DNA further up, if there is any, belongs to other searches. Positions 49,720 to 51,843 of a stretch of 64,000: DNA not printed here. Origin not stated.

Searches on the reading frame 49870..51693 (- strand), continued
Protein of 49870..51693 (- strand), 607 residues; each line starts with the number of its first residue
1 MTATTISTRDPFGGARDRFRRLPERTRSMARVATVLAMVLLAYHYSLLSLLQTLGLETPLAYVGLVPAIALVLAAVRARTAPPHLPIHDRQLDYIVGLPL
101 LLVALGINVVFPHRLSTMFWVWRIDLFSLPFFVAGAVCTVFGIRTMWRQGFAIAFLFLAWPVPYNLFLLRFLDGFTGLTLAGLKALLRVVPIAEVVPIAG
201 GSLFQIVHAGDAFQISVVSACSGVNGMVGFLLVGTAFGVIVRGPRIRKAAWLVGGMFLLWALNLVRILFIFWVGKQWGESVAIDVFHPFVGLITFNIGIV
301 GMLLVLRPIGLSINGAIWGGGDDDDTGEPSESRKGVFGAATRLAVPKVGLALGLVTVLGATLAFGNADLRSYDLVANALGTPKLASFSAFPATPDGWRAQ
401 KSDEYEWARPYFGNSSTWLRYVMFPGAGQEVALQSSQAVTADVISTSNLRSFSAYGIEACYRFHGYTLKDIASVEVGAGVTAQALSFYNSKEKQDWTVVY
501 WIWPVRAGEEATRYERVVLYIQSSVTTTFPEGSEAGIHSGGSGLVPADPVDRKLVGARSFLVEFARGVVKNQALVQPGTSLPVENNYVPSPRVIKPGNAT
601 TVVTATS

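Call 80: list_cluster_members(proteins=[P0001, P0124, P0241, P0254, P0256, P0260, P0266, P0271, P0283, P0299])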
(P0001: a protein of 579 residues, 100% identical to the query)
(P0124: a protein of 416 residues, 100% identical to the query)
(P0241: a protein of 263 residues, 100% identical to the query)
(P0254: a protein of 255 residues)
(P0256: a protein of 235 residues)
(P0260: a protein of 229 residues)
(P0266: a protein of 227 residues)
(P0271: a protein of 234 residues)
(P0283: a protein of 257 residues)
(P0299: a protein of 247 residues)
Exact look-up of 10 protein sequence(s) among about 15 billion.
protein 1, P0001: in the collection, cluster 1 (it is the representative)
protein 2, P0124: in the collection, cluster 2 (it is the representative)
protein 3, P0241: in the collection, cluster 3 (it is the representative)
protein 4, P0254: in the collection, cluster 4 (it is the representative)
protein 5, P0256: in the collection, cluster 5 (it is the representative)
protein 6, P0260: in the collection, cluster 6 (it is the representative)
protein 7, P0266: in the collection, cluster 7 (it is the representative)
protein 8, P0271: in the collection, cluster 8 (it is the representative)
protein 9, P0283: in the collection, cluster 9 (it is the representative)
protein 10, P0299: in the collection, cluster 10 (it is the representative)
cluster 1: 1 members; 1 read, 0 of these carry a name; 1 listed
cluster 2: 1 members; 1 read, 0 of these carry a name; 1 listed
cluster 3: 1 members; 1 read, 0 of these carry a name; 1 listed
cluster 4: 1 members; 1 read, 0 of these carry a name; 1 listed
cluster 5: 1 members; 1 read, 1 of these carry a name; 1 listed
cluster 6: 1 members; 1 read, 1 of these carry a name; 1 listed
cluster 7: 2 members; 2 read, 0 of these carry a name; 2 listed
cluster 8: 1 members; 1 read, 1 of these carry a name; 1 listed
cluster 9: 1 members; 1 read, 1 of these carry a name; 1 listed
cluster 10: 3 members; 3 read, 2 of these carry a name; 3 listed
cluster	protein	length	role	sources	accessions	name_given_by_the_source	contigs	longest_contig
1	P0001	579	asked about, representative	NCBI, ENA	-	-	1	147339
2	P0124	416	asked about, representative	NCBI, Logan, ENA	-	-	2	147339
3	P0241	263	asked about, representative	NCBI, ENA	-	-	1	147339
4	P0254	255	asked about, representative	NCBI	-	-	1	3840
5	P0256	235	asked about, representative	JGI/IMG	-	hypothetical protein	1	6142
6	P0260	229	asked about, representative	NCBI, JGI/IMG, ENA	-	hypothetical protein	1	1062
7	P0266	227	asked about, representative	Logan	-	-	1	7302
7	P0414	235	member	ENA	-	-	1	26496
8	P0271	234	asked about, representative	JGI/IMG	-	LPXTG-motif cell wall-anchored protein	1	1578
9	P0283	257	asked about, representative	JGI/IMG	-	hypothetical protein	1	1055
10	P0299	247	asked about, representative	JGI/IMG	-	hypothetical protein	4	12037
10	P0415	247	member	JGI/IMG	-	hypothetical protein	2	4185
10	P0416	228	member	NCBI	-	-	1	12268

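Call 82: find_encoding_contigs(protein=P0004, flank=10000, max_places=1)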
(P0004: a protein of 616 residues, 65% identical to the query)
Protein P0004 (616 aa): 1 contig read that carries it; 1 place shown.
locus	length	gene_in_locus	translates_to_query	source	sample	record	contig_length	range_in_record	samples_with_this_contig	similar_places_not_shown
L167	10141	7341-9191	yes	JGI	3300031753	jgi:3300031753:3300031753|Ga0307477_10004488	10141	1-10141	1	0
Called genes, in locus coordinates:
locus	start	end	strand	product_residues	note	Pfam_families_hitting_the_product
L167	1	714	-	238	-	?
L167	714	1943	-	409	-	PF00528:BPD_transp_1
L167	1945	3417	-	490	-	PF00528:BPD_transp_1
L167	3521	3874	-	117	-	-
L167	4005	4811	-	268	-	-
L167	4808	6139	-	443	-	-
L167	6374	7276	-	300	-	-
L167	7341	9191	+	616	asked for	PF09721:Exosortase_EpsH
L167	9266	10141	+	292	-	?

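Call 83: find_encoding_contigs(protein=P0049, flank=10000, max_places=1)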
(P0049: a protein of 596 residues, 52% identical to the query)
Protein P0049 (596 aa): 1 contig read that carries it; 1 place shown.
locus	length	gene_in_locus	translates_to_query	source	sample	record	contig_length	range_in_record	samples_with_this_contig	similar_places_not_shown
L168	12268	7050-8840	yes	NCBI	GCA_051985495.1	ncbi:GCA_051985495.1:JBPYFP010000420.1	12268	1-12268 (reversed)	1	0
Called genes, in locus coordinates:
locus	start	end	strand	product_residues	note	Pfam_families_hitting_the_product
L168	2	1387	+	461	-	?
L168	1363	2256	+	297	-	PF04203:Sortase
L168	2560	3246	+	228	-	-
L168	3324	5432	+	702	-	-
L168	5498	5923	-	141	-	-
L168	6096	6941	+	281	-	-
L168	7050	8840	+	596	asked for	PF09721:Exosortase_EpsH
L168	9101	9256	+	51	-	-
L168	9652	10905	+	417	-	PF00171:Aldedh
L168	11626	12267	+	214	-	?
